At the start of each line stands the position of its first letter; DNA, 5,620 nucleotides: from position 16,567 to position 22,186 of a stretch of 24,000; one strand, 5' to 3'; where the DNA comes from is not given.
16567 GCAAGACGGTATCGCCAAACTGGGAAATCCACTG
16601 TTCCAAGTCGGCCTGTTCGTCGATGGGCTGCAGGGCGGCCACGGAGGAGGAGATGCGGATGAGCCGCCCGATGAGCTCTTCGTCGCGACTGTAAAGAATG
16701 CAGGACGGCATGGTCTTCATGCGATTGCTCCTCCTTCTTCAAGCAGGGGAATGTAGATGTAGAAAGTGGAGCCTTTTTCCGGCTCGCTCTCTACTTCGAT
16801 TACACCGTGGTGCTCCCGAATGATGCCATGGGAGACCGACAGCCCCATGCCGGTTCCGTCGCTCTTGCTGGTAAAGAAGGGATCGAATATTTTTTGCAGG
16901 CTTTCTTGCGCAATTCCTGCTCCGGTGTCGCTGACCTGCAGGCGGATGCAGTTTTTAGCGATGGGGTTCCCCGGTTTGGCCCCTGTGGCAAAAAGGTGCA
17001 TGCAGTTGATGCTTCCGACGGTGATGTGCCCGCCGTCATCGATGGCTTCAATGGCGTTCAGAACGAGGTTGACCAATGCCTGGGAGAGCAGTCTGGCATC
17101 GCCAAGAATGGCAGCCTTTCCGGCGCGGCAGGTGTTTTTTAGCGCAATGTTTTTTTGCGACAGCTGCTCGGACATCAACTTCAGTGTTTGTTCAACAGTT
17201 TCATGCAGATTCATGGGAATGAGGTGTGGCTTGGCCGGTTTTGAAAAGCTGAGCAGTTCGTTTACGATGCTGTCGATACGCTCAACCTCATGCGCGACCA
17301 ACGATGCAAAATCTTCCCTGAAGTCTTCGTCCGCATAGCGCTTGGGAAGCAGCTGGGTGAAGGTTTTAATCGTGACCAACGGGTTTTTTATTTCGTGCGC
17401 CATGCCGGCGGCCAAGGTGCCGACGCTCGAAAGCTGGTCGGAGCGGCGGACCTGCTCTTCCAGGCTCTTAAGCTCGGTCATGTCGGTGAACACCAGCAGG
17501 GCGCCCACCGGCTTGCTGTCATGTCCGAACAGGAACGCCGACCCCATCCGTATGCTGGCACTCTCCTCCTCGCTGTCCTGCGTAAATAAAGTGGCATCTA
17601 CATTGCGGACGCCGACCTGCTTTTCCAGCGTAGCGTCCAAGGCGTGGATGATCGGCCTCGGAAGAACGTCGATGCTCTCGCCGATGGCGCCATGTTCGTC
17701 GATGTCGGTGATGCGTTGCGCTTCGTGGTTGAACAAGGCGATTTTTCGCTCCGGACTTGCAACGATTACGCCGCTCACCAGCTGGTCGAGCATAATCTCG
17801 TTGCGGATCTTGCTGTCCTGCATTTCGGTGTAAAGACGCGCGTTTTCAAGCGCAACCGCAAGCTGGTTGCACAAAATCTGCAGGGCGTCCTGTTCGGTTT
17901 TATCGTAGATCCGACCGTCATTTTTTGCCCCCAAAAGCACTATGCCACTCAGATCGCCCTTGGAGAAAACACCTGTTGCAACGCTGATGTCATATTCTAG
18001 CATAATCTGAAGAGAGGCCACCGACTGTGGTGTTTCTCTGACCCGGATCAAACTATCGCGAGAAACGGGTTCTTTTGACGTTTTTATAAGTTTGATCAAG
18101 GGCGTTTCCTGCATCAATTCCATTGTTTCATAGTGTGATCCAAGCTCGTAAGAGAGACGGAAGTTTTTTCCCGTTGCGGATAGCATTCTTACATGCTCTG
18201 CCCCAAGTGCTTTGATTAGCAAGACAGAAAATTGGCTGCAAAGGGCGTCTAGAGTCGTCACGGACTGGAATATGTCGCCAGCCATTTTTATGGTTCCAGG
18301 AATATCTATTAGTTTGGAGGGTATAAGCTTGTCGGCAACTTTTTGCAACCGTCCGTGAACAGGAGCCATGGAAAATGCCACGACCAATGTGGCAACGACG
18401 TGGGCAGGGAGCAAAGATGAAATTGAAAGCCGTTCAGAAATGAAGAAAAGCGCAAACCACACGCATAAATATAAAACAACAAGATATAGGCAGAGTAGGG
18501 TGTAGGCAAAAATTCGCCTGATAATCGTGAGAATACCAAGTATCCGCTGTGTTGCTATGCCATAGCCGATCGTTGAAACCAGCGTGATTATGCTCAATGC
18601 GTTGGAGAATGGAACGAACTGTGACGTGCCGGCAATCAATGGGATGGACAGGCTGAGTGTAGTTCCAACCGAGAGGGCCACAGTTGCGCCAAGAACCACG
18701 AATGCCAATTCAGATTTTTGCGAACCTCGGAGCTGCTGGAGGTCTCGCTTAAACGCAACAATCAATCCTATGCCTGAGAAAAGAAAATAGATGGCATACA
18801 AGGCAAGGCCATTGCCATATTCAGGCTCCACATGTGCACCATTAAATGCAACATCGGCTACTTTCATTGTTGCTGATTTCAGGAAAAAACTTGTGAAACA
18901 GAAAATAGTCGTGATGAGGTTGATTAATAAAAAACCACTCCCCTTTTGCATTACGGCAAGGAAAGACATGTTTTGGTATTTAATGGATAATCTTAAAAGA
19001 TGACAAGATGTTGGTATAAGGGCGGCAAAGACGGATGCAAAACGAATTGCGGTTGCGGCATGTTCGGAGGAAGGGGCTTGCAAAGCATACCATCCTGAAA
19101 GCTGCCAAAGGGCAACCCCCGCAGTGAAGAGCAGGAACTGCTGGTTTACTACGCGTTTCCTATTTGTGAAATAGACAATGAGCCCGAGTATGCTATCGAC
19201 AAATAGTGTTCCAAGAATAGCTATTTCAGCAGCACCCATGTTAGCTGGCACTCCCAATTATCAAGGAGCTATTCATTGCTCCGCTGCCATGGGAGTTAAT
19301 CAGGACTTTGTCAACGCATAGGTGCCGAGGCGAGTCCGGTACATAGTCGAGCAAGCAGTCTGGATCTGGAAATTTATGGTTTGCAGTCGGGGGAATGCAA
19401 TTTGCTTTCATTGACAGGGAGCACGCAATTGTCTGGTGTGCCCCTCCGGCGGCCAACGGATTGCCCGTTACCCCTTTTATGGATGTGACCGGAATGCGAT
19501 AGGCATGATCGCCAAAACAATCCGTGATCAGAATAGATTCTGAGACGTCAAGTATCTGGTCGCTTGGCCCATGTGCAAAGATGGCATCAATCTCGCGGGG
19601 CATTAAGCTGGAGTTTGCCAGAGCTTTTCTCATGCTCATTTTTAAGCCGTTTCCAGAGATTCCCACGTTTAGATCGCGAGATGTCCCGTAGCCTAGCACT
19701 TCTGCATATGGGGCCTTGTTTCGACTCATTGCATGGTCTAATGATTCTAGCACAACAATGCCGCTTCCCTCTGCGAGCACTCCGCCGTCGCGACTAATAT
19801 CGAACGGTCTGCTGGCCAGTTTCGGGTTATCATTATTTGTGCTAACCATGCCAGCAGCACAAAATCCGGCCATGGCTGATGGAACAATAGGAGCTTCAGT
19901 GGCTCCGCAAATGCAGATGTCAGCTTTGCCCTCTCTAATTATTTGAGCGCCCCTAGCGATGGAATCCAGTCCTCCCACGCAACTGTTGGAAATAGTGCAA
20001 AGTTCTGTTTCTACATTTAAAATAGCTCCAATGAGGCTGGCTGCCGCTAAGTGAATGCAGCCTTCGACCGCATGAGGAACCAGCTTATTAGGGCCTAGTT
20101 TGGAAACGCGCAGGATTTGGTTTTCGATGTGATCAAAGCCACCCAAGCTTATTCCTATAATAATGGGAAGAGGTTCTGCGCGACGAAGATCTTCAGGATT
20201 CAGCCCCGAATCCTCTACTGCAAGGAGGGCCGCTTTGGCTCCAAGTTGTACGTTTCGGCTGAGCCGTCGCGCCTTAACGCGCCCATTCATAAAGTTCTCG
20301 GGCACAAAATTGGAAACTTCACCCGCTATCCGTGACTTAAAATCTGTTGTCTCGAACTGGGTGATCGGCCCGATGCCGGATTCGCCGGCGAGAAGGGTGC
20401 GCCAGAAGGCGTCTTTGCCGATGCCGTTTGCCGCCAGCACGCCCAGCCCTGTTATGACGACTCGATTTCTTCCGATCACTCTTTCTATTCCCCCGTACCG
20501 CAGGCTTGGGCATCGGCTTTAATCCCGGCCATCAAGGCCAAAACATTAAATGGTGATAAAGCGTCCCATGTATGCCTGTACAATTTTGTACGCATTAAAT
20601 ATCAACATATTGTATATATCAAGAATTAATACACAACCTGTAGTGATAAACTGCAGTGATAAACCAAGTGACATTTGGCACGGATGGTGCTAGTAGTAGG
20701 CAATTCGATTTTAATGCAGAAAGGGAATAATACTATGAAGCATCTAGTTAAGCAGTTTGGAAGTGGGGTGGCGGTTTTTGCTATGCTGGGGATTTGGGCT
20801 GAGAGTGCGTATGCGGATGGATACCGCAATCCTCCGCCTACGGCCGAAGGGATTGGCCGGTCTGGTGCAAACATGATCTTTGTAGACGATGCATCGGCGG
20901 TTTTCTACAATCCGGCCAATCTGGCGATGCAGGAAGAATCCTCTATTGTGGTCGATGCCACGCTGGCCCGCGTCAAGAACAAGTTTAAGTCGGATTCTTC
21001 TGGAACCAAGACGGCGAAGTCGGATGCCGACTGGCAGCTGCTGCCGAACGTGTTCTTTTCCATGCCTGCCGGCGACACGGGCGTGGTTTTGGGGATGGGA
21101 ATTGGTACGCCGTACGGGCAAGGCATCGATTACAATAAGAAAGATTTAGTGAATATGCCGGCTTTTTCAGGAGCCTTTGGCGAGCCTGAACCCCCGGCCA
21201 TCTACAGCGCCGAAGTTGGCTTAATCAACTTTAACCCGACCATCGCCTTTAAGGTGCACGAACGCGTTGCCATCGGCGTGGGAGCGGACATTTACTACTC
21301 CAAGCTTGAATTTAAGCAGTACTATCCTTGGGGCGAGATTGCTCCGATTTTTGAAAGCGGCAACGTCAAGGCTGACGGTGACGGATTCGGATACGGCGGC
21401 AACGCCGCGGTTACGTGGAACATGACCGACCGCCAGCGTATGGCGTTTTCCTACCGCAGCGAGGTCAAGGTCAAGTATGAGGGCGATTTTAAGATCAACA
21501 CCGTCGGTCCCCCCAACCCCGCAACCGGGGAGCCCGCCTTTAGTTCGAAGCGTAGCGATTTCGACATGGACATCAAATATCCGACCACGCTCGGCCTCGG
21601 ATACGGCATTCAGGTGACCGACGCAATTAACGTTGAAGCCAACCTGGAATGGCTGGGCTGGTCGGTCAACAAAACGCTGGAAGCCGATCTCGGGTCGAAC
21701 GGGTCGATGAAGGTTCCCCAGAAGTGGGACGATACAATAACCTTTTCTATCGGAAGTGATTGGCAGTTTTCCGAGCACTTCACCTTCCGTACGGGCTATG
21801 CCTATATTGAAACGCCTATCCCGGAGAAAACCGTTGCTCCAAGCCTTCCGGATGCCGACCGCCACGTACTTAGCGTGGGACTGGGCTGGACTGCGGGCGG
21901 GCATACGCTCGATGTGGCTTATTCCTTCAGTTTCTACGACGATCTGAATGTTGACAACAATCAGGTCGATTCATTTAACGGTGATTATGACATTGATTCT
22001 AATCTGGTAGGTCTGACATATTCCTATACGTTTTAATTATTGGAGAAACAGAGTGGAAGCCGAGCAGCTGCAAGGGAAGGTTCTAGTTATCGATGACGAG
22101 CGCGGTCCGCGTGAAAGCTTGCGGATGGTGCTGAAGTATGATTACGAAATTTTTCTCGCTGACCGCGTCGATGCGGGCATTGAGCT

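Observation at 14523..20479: Operon: FabF-like ketosynthase, 7-9 TM GAF-PAS kinase, soluble pseudo-REC-GAF-PAS kinase and HTH_8-only protein, with no AAA+ domain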

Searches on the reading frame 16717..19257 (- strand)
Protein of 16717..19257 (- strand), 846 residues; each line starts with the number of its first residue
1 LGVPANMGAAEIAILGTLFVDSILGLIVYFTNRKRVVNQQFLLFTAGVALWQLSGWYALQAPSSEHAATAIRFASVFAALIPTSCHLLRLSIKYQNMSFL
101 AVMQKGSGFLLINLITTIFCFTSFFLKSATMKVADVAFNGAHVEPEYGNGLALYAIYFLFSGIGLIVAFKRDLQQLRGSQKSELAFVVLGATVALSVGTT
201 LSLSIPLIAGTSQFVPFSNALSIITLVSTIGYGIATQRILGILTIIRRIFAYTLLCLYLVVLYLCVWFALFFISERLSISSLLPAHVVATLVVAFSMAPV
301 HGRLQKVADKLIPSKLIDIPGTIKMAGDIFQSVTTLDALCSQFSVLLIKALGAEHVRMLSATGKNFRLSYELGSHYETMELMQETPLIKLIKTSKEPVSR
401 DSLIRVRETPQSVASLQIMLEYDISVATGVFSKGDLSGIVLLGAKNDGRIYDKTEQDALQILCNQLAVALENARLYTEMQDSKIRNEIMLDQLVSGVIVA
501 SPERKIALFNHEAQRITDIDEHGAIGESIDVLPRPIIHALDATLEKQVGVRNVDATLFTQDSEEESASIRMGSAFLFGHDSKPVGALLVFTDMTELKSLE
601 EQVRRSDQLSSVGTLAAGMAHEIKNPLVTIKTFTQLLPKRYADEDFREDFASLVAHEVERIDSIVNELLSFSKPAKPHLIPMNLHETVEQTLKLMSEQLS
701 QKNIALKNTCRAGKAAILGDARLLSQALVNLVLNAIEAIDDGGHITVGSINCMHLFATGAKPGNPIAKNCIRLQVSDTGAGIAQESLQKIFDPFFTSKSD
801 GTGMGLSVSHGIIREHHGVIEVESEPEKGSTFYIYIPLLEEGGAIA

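Call 3: search_protein_families(library=pfam, proteins=[window:16717-19257:-], max_evalue=0.01)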
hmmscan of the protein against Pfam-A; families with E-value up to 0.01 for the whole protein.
window:16717-19257:- (846 aa): 3 families
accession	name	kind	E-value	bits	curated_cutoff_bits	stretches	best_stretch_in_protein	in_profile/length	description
PF02518.31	HATPase_c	-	3.5e-23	82.6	26.4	1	719-838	1-109/111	Histidine kinase-, DNA gyrase B-, and HSP90-like ATPase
PF00512.31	HisKA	-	8.1e-13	48.7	26.9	1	613-673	3-62/66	His Kinase A (phospho-acceptor) domain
PF16927.11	HisKA_7TM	-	0.0001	22.7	28.6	1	19-228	7-212/224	N-terminal 7TM region of histidine kinase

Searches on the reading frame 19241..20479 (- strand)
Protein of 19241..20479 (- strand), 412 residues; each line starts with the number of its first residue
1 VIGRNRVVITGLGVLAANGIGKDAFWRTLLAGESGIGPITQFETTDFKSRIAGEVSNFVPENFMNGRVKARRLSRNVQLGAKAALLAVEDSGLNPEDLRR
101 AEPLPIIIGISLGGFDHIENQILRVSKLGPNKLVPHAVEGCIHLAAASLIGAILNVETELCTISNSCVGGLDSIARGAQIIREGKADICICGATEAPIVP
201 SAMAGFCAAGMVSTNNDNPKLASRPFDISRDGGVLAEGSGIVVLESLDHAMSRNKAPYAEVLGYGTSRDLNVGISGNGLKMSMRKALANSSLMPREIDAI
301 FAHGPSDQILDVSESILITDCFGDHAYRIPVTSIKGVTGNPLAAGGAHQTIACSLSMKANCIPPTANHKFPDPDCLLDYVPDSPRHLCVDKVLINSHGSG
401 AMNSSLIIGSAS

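Call 3: search_protein_families(library=pfam, proteins=[window:19241-20479:-], max_evalue=0.01)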
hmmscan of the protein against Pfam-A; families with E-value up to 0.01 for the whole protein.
window:19241-20479:- (412 aa): 3 families
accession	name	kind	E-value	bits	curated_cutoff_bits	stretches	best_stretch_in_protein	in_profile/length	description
PF00109.32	ketoacyl-synt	-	1.3e-38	133.5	20.8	1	5-250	2-252/252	Beta-ketoacyl synthase, N-terminal domain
PF02801.28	Ketoacyl-synt_C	-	1.8e-19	70.3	20.8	1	258-368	1-118/119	Beta-ketoacyl synthase, C-terminal domain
PF00108.29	Thiolase_N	-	0.00029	20.7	26.4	1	138-195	57-113/260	Thiolase, N-terminal domain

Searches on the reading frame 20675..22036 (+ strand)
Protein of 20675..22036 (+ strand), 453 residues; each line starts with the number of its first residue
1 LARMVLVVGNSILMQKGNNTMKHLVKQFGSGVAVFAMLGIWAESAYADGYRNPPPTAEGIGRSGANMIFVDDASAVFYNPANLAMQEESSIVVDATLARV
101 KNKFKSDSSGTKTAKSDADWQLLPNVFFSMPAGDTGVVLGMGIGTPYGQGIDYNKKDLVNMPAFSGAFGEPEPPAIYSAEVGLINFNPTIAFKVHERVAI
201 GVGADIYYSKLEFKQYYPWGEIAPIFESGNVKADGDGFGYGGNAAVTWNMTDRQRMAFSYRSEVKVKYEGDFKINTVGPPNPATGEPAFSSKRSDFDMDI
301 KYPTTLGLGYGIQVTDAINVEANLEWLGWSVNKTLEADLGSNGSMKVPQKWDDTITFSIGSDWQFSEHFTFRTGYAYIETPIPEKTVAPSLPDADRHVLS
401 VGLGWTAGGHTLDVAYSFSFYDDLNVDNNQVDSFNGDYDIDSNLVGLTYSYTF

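Call 3: search_protein_families(library=pfam, proteins=[window:20675-22036:+], max_evalue=0.01)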
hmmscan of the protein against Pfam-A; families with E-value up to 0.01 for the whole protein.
window:20675-22036:+ (453 aa): 1 family
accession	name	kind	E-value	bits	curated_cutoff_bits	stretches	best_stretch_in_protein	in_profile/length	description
PF03349.22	Toluene_X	-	5.9e-61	206.6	29.7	1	42-453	5-421/421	Outer membrane protein transport protein (OMPP1/FadL/TodX)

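Call 12: search_protein_families(library=ncbifam, proteins=[window:20675-22036:+], max_evalue=0.001)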
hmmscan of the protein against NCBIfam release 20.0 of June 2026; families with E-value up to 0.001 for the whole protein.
window:20675-22036:+ (453 aa): 5 families
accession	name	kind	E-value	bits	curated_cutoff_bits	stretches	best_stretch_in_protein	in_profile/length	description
NF007988.0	PRK10716.1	equivalog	1.3e-31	109.8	585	1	33-453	11-435/435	long-chain fatty acid transporter FadL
NF033709.1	PorV_fam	subfamily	2.1e-09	37.4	90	1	300-424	192-314/326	PorV/PorQ family protein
NF053685.1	BamG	equivalog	4.4e-09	35.9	250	1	49-431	15-375/397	BamG family beta-barrel-assembly machinery protein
NF041571.1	alkn_up_AupA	equivalog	1.4e-07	30.5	840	1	347-408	328-388/444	alkane uptake protein AupA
NF050080.1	pilus_FilD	exception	7.7e-05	21.1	970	0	330-411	411-491/549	putative pilus system OmpP1/FadL family transporter FilD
